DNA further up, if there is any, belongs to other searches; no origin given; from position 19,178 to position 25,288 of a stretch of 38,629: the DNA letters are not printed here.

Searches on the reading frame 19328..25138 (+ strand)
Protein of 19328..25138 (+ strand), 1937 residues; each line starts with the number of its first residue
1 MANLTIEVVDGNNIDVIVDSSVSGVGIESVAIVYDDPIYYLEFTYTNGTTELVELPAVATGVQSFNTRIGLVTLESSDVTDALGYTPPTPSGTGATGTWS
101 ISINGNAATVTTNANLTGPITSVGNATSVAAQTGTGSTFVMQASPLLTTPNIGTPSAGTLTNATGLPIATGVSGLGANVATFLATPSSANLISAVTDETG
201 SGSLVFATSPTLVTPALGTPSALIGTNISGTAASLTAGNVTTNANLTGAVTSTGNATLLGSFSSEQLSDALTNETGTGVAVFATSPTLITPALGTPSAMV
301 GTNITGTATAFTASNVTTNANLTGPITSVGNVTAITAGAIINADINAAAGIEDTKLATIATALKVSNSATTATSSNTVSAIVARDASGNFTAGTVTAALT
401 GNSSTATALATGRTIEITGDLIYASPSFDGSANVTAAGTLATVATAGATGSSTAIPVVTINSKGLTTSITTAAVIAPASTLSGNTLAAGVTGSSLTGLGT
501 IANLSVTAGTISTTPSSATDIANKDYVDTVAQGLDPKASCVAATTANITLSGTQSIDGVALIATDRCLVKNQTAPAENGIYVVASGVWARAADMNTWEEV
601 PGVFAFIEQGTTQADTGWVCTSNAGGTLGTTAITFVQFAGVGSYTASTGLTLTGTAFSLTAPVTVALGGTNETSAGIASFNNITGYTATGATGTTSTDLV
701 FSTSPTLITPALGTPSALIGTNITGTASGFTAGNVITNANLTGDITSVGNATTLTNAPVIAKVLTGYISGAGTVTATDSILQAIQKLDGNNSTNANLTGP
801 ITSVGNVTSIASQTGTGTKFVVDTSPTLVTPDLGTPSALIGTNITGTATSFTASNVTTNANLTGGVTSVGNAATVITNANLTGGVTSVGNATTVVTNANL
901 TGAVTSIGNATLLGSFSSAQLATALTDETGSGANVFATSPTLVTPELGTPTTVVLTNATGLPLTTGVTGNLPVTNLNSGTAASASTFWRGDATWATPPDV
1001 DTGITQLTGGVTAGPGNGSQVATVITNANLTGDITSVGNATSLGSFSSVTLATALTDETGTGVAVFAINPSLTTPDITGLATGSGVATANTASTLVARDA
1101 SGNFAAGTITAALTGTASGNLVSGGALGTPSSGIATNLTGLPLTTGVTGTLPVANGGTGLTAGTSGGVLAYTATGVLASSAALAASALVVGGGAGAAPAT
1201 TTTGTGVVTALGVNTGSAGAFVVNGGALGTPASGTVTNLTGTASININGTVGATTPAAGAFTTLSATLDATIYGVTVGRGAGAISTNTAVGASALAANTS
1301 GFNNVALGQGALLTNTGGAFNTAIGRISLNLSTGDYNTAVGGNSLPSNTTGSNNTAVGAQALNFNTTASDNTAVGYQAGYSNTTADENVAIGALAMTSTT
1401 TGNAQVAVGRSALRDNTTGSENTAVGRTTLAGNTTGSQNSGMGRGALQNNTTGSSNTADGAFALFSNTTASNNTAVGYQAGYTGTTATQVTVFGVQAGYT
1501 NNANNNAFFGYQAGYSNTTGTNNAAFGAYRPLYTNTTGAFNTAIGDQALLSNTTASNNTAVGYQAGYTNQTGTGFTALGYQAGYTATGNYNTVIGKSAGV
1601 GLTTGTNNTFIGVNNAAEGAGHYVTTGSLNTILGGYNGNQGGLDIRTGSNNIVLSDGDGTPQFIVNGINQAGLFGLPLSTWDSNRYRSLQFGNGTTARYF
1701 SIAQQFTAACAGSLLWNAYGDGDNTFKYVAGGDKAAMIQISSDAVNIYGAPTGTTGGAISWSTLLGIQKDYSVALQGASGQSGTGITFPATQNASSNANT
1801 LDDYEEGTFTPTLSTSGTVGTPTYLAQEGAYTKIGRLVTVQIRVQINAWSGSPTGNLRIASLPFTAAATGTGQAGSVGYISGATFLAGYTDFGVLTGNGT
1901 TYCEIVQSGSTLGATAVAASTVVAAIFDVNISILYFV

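Call 53: search_protein_families(library=phrogs, proteins=[window:19328-25138:+], max_evalue=0.0001)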
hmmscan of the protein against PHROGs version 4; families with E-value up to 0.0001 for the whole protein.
window:19328-25138:+ (1937 aa): 4 families
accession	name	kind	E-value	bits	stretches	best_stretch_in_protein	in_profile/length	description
phrog_27782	-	unknown function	2.2e-46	159.8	1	347-651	20-283/644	-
phrog_23837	-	head and packaging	1e-41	144.4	3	1372-1486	179-295/507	virion structural protein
phrog_6002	-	head and packaging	1.8e-39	136.1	4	1271-1392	681-807/1183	virion structural protein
phrog_4636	-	tail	6.1e-28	98.7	3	1332-1514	233-389/763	tail spike protein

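Call 56: search_protein_families(library=pfam, proteins=[window:19328-25138:+], max_evalue=0.01)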
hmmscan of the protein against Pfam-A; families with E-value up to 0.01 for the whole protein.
window:19328-25138:+ (1937 aa): 0 families
